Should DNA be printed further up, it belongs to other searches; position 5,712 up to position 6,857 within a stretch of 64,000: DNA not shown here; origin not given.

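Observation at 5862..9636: Tightly coupled three-gene proteolysis/stress operon: zincin-like metallopeptidase, Lon-family Ser-Lys protease with large AAA-like N-domain, tandem UspA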

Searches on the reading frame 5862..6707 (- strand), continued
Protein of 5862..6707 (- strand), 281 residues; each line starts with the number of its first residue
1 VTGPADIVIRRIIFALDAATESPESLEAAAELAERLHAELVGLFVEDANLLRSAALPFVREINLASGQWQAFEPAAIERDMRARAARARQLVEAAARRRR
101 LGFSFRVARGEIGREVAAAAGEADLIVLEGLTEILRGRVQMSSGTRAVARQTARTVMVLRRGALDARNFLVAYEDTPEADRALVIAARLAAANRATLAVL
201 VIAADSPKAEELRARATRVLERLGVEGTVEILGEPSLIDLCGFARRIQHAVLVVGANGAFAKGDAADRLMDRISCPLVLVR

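Call 66: search_protein_representatives(alignment_id=A2)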
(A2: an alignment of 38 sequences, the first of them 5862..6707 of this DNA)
Query: 38 sequences, 282 profile positions. Proteins with E-value up to 0.001 (for the whole library): 71935; up to 1e-10: 16984; up to 1e-30: 2264. The best 150 are listed.
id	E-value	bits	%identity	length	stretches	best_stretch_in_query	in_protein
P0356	7.9e-103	360.1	-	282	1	1-282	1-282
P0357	7.8e-97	340.5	-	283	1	1-282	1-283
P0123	4.1e-94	331.5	-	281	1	5-282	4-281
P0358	1.2e-93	330.1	-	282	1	1-282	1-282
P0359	2.7e-93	328.8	-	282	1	1-282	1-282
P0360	7.6e-93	327.4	-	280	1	3-282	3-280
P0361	2.3e-92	325.8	-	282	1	1-282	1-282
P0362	9.5e-92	323.8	-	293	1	1-282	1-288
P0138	2.4e-91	322.5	-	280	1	1-282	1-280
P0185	5.9e-91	321.2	-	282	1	1-282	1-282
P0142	1.7e-90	319.7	-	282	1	1-282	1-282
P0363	2.4e-90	319.2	-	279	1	1-282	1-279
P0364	7.3e-90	317.6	-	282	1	1-282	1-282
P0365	9.3e-90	317.3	-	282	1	1-282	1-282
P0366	2.1e-89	316.1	-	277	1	1-282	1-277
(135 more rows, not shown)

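Call 75: search_protein_families(library=pfam, proteins=[L171:4601-5056:+, L171:4001-4585:+], max_evalue=0.01)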
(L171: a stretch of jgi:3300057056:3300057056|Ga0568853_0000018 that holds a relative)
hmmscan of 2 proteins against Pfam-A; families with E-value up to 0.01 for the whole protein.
L171:4601-5056:+ (152 aa): 1 family
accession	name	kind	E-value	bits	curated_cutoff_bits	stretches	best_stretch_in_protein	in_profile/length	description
PF00571.33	CBS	-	7.5e-26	90.7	24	2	73-127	2-56/57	CBS domain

L171:4001-4585:+ (195 aa): 1 family
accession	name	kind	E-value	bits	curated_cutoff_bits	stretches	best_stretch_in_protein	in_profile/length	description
PF00582.32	Usp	-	3.3e-05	24.9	24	1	4-82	3-82/141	Universal stress protein family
